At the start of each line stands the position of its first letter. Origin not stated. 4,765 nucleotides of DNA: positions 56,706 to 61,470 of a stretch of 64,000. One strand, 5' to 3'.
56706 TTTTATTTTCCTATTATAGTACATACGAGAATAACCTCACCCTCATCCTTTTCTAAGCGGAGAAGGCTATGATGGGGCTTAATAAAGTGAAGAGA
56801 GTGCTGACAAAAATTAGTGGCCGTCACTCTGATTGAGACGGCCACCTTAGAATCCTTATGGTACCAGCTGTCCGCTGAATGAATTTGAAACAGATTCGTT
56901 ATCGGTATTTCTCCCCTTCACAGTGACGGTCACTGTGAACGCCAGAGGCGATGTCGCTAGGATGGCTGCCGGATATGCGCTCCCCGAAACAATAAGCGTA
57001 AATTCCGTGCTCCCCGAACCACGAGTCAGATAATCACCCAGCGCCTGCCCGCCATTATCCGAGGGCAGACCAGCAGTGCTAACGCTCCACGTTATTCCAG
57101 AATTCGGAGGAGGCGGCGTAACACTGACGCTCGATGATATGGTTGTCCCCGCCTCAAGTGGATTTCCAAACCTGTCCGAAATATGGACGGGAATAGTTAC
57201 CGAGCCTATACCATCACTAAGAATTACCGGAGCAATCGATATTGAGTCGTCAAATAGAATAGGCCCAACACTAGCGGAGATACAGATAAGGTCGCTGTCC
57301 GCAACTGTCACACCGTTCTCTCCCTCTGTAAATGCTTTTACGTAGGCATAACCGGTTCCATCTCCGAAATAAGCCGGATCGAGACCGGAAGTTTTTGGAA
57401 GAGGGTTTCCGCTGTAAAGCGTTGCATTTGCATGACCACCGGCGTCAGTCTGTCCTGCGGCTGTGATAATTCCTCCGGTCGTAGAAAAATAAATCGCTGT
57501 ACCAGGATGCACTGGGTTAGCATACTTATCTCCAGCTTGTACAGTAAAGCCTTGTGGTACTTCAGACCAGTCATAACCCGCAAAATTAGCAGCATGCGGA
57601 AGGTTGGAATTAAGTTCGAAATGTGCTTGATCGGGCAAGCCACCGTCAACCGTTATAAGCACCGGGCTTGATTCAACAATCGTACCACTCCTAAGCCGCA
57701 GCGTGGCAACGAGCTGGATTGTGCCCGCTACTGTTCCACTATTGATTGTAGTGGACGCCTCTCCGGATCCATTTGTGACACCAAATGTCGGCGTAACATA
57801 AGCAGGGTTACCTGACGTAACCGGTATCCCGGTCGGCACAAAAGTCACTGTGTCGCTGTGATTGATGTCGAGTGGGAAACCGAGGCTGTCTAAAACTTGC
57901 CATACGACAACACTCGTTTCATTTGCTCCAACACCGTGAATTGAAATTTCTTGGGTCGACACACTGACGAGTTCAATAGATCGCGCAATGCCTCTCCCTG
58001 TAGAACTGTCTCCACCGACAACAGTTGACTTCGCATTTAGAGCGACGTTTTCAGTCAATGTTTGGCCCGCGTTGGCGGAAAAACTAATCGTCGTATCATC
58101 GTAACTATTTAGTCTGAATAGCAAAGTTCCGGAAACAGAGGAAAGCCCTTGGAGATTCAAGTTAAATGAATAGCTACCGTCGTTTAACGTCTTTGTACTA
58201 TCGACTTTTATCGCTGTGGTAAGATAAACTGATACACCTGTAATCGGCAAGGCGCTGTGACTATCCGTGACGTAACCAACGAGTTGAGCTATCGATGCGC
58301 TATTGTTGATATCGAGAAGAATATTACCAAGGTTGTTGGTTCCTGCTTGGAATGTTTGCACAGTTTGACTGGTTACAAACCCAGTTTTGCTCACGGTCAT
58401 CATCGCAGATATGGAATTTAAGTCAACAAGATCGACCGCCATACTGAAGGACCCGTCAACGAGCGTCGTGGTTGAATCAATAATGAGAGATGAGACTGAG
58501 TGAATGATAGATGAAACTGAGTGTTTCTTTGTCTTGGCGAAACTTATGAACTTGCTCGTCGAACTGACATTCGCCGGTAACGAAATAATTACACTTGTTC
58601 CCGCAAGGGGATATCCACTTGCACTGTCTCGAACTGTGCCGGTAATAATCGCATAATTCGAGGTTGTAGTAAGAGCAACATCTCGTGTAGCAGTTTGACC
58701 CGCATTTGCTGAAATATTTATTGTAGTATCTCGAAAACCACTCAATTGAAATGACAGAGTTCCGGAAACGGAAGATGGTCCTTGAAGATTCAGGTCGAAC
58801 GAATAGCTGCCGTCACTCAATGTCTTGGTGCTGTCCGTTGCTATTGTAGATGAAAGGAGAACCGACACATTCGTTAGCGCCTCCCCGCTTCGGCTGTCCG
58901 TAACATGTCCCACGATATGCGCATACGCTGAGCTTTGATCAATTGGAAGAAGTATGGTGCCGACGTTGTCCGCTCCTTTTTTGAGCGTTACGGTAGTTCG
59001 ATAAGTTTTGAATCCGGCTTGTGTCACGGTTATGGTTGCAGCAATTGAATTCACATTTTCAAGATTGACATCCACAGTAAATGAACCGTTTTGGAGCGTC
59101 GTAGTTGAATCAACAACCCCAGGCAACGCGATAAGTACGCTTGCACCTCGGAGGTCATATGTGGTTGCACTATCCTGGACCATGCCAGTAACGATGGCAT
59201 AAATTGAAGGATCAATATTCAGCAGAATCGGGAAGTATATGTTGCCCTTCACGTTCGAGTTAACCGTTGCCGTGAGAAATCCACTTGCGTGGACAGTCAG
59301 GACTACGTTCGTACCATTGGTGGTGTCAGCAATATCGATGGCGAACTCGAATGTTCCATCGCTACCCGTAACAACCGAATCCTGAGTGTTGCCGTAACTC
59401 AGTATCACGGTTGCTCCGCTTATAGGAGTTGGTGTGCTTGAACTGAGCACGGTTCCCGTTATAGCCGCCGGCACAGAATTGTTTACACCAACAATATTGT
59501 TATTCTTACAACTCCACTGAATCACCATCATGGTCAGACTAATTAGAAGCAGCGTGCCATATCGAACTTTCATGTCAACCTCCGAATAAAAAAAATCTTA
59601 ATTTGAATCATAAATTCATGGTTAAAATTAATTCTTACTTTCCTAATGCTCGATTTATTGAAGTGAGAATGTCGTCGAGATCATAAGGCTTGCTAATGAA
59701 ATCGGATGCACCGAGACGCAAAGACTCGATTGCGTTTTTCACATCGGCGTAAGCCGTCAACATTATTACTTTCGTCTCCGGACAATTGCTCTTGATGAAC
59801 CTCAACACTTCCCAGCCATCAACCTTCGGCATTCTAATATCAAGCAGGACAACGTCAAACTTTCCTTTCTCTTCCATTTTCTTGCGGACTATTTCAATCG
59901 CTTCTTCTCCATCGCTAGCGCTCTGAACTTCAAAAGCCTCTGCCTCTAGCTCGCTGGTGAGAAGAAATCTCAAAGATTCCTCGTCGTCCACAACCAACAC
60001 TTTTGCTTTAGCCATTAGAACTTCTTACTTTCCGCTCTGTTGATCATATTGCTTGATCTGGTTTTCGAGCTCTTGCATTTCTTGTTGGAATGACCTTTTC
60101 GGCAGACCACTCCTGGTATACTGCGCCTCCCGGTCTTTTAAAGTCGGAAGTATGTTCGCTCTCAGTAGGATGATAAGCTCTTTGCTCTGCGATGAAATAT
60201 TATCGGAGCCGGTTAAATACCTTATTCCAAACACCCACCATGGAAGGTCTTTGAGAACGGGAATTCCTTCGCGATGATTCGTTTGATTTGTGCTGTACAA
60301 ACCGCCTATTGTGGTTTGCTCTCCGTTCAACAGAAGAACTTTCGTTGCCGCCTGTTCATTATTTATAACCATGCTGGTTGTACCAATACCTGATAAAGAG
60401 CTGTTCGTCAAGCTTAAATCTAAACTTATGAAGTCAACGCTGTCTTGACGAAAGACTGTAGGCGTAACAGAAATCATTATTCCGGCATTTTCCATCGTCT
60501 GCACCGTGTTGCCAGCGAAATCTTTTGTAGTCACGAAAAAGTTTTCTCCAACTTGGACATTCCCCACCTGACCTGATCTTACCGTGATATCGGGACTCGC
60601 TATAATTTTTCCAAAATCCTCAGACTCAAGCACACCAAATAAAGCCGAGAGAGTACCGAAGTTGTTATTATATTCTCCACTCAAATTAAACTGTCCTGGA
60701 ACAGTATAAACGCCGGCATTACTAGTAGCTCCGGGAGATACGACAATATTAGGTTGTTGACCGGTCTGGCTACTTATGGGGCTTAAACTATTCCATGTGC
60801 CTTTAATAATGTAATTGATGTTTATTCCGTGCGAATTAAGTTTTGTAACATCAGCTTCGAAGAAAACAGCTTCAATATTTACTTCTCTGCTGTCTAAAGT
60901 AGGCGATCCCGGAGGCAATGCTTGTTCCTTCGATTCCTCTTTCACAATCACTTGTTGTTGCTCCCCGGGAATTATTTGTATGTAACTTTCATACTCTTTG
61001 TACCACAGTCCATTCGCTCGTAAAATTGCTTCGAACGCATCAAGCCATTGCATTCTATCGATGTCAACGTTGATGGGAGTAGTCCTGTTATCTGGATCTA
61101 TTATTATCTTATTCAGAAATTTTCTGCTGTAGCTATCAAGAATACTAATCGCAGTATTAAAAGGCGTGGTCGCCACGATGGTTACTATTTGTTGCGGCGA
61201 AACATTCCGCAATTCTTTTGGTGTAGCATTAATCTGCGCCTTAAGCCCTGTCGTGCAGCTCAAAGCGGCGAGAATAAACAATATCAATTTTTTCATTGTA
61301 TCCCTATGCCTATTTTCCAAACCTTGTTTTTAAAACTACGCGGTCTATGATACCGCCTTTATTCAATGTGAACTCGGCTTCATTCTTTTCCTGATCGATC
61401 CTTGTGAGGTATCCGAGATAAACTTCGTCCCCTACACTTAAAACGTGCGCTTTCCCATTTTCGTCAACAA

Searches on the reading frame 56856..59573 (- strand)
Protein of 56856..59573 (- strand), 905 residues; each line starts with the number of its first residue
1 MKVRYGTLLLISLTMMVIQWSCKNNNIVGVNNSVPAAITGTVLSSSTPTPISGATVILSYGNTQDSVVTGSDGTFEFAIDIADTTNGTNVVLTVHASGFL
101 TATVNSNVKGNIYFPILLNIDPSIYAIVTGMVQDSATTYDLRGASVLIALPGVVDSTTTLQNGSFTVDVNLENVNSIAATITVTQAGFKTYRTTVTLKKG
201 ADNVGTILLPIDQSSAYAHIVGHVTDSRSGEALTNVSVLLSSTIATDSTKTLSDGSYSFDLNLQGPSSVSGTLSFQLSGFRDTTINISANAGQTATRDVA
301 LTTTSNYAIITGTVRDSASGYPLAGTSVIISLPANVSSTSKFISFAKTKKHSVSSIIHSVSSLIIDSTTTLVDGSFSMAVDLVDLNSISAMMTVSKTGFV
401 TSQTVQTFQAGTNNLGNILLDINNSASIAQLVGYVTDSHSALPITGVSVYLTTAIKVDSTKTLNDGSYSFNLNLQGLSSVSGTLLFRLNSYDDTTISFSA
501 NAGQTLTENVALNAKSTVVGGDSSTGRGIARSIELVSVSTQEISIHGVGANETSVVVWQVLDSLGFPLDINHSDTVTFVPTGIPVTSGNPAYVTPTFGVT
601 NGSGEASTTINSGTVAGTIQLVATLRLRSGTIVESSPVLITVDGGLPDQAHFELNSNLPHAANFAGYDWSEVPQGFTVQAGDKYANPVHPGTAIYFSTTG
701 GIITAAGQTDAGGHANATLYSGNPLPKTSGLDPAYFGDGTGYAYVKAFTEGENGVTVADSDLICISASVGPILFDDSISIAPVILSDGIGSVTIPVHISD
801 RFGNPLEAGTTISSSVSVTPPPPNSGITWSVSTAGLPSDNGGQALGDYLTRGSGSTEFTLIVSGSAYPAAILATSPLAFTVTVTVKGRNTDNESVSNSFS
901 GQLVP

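Call 54: search_protein_families(library=pfam, proteins=[window:56856-59573:-], max_evalue=0.001)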
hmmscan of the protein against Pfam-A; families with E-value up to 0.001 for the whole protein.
window:56856-59573:- (905 aa): 2 families
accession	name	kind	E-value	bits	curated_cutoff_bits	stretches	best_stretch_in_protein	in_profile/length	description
PF13715.12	CarbopepD_reg_2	-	1.3e-20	73.7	32.2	3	38-111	1-67/88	CarboxypepD_reg-like domain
PF25020.1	TTR_TEN1-4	-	4e-07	30.3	27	0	215-291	4-75/86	Teneurin TTR-like domain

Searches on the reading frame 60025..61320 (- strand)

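Call 54: search_protein_families(library=pfam, proteins=[window:60025-61320:-], max_evalue=0.001)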
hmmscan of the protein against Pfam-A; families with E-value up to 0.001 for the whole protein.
window:60025-61320:- (431 aa): 1 family
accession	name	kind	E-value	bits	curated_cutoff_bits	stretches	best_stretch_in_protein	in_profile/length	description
PF00263.26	Secretin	-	1.7e-27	96.5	27.5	1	231-391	2-168/169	Bacterial type II and III secretion system protein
